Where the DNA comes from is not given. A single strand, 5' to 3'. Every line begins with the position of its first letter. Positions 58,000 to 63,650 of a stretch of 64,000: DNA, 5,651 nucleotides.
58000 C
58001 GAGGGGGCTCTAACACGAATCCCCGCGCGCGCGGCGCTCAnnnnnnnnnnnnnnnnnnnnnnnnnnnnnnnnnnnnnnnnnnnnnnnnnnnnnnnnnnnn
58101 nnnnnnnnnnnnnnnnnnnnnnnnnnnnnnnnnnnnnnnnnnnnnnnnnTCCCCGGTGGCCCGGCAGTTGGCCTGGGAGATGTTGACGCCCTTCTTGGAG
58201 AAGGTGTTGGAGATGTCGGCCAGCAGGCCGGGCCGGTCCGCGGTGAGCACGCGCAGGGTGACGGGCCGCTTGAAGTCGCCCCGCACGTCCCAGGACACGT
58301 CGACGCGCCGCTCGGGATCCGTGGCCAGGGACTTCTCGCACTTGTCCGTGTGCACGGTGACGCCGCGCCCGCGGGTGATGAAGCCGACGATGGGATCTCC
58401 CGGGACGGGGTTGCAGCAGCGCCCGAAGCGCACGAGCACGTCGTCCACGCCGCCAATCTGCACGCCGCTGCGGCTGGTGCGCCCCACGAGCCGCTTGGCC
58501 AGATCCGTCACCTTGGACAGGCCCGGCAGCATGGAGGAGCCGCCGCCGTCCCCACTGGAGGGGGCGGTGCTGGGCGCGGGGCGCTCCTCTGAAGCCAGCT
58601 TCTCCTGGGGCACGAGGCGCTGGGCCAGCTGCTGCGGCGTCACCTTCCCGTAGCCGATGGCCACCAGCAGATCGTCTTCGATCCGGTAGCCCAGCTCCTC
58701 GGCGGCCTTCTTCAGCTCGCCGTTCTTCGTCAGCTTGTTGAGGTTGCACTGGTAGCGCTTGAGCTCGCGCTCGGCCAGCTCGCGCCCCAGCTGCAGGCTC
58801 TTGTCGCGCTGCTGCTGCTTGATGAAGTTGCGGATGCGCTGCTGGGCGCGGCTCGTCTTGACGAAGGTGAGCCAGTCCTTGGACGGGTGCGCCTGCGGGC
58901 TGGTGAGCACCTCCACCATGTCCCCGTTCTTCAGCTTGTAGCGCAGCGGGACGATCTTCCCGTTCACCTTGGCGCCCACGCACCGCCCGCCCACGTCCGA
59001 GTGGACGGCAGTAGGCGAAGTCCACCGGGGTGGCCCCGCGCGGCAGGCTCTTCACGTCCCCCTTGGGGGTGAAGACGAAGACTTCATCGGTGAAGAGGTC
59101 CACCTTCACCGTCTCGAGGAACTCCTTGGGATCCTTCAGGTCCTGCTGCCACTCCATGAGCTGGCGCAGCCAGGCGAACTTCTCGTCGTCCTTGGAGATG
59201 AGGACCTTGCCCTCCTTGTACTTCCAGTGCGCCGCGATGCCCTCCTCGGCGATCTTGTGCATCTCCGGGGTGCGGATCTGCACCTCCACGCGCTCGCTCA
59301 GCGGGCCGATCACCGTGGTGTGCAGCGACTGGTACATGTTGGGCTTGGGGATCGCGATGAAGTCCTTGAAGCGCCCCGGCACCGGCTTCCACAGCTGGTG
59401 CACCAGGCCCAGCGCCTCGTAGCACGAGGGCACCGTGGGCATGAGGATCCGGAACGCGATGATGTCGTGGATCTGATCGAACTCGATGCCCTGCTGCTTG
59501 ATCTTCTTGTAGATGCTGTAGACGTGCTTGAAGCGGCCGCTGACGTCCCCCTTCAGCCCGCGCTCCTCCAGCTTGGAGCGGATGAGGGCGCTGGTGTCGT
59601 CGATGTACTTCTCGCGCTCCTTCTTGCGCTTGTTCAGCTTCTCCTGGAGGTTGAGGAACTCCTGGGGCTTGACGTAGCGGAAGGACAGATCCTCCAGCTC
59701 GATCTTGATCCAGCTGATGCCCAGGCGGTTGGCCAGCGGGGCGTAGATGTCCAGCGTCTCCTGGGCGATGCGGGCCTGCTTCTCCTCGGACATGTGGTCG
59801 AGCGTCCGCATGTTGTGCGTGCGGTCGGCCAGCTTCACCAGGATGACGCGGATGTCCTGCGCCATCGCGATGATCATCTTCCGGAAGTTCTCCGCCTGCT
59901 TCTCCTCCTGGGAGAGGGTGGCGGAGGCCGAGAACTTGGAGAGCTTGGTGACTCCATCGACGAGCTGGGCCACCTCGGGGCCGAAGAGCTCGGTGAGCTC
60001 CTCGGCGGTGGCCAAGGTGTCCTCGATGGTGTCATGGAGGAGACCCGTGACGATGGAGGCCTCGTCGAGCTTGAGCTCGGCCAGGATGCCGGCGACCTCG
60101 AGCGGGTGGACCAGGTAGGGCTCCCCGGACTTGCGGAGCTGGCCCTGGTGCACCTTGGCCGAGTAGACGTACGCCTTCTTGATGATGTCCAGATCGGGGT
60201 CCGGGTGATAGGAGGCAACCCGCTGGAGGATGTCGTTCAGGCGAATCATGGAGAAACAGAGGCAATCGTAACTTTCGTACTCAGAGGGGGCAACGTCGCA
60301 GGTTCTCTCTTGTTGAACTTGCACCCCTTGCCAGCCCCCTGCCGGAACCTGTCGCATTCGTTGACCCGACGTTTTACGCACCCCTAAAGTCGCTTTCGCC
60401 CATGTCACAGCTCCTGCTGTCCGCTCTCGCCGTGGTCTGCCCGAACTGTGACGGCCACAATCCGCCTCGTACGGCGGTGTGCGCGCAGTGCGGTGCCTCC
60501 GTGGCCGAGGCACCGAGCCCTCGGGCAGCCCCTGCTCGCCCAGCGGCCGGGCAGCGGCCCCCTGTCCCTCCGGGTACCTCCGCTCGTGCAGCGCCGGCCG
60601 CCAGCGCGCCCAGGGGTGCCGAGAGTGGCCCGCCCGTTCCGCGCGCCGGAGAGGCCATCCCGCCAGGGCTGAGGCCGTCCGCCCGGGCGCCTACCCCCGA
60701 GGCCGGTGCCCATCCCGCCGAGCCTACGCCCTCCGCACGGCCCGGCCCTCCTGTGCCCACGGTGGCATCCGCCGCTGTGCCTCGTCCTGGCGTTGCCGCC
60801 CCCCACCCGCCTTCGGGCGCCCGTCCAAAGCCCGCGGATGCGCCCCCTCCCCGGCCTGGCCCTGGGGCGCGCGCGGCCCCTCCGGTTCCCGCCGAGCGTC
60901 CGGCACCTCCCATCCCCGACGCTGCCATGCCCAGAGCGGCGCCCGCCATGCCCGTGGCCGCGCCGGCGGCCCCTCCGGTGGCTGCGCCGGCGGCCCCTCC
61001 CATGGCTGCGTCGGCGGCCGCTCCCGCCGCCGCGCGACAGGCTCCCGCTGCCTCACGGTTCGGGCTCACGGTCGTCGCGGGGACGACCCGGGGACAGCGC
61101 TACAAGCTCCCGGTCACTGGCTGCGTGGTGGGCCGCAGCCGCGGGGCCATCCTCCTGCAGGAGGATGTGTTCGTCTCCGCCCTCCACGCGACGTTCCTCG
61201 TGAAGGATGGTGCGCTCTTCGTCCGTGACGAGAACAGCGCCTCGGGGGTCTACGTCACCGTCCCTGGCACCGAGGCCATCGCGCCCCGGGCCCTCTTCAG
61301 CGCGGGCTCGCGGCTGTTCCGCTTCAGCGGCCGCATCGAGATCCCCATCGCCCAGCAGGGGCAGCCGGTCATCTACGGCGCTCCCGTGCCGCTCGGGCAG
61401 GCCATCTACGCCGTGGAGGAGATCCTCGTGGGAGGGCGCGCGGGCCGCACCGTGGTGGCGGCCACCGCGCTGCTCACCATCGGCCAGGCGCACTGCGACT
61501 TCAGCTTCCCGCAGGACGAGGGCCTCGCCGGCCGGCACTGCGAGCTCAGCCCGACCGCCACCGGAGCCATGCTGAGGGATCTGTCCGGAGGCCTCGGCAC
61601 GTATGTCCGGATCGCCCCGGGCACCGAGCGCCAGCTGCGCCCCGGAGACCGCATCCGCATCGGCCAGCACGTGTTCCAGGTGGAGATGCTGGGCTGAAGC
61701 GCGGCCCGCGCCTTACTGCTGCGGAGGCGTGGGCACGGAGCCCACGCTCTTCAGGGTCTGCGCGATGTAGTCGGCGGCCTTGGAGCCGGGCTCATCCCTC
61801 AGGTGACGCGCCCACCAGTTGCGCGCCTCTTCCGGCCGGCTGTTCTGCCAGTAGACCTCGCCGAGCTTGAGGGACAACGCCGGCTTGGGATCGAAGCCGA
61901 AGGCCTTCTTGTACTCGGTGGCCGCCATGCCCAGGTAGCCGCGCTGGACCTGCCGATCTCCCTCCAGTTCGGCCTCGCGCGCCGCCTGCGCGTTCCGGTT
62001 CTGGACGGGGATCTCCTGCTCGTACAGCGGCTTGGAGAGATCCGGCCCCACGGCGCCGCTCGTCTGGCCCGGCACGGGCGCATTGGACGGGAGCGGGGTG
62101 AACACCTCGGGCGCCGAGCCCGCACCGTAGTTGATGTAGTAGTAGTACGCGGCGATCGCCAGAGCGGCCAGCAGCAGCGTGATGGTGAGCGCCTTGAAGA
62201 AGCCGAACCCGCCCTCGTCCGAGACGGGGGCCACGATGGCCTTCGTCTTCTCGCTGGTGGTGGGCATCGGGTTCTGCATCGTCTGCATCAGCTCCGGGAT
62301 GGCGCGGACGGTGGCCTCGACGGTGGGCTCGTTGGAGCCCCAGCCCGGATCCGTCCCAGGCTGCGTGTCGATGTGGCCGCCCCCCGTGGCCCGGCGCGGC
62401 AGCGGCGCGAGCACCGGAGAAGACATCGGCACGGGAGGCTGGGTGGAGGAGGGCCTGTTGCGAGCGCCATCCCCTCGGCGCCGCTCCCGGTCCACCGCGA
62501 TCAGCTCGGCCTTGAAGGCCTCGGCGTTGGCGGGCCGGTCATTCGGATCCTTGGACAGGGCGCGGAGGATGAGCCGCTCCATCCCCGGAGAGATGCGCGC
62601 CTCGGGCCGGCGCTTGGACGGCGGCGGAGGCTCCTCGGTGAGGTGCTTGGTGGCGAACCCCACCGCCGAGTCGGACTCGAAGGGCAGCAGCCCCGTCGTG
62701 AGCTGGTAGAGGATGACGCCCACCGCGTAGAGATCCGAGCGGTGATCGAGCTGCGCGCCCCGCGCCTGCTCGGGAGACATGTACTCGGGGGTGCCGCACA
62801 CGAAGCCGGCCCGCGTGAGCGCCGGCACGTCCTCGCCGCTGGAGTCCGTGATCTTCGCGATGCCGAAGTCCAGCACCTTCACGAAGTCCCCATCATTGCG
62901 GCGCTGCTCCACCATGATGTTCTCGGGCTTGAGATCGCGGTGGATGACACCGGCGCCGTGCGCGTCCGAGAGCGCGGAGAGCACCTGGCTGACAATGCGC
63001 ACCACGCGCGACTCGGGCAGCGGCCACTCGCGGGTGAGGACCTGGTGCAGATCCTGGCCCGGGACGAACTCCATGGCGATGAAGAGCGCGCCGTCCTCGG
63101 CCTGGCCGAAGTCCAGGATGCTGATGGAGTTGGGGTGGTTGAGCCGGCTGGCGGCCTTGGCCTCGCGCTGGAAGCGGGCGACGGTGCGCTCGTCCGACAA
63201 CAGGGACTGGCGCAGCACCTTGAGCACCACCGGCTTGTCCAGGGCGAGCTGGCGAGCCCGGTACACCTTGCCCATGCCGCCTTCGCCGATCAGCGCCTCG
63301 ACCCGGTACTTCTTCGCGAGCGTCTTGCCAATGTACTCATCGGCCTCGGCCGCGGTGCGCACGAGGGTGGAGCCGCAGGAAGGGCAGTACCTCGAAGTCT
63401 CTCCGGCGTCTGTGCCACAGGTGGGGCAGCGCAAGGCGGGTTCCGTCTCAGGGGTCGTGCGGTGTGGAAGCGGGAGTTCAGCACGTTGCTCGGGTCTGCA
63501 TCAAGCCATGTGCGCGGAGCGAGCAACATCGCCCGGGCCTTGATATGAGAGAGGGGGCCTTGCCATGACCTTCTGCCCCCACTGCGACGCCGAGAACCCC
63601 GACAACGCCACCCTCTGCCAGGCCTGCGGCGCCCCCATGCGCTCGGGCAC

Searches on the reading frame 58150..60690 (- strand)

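Call 30: search_protein_families(library=pfam, proteins=[window:58150-60690:-], max_evalue=0.001)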
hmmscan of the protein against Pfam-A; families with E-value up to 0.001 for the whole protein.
window:58150-60690:- (847 aa): 4 families
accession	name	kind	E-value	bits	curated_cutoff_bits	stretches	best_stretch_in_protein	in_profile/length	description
PF13328.12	HD_4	-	3.1e-56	189.9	27.2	1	173-325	1-155/156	HD domain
PF04607.23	RelA_SpoT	-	4.8e-42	143.2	27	1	385-495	1-112/113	Region found in RelA / SpoT proteins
PF01966.28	HD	-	7.1e-11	42.9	22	1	193-294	2-116/116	HD domain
PF02824.27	TGS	-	3.5e-06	27.4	22.2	1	537-560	1-24/60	TGS domain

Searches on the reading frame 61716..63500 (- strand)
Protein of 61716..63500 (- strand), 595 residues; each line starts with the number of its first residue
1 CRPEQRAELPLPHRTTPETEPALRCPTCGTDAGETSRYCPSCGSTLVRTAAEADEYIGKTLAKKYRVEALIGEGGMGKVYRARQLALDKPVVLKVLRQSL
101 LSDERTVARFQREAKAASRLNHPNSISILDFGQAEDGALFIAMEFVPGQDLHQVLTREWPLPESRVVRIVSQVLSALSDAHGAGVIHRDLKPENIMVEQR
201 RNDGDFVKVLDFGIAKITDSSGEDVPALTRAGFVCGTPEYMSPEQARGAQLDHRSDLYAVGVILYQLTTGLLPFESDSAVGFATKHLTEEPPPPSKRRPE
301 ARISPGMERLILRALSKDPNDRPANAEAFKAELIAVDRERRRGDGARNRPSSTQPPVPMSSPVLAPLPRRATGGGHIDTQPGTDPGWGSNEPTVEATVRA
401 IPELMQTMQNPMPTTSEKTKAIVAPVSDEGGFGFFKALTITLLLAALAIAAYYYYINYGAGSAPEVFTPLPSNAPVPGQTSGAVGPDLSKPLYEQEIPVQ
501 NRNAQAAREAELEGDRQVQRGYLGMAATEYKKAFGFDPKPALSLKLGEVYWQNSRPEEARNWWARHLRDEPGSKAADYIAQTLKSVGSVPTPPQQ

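Call 30: search_protein_families(library=pfam, proteins=[window:61716-63500:-], max_evalue=0.001)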
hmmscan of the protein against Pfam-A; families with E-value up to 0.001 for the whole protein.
window:61716-63500:- (595 aa): 5 families
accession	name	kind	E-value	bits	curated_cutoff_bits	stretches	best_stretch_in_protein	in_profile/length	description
PF00069.31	Pkinase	-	6.3e-52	177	31.7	1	65-331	1-260/263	Protein kinase domain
PF07714.23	PK_Tyr_Ser-Thr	-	4e-27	95.6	23.1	1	68-324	4-250/258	Protein tyrosine and serine/threonine kinase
PF01636.29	APH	-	6.5e-07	29.8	23.2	0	184-219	169-201/239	Phosphotransferase enzyme family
PF06293.20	Kdo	-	7.9e-05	22.6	21.3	1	138-212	92-166/207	Lipopolysaccharide kinase (Kdo/WaaP) family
PF13240.11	Zn_Ribbon_1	-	9.1e-05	22.6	25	1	25-45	2-22/23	zinc-ribbon domain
